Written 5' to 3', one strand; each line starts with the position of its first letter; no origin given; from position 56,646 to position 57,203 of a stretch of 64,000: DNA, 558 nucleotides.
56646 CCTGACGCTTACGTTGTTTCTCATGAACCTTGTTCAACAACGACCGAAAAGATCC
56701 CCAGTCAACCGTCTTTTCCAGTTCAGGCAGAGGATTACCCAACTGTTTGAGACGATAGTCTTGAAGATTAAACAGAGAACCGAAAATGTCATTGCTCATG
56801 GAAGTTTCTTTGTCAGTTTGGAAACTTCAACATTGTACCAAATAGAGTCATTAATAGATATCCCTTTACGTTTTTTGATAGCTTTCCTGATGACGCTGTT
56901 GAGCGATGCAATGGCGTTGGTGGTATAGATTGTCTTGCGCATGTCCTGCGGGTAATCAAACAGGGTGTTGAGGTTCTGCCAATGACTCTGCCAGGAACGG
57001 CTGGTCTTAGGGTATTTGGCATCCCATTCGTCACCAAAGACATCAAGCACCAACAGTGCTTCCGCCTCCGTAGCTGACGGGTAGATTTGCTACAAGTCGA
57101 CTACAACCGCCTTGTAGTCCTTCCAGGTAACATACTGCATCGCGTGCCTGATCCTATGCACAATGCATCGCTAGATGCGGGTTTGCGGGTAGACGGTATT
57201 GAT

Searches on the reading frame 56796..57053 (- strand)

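Call 93: search_protein_families(library=ncbifam, proteins=[window:56796-57053:-], max_evalue=0.001)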
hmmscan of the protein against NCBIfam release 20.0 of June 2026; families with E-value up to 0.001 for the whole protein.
window:56796-57053:- (85 aa): 1 family
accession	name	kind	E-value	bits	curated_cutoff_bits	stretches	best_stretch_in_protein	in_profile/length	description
NF033543.2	transpos_IS256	equivalog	5.3e-15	55.2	150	1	6-66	257-321/338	IS256 family transposase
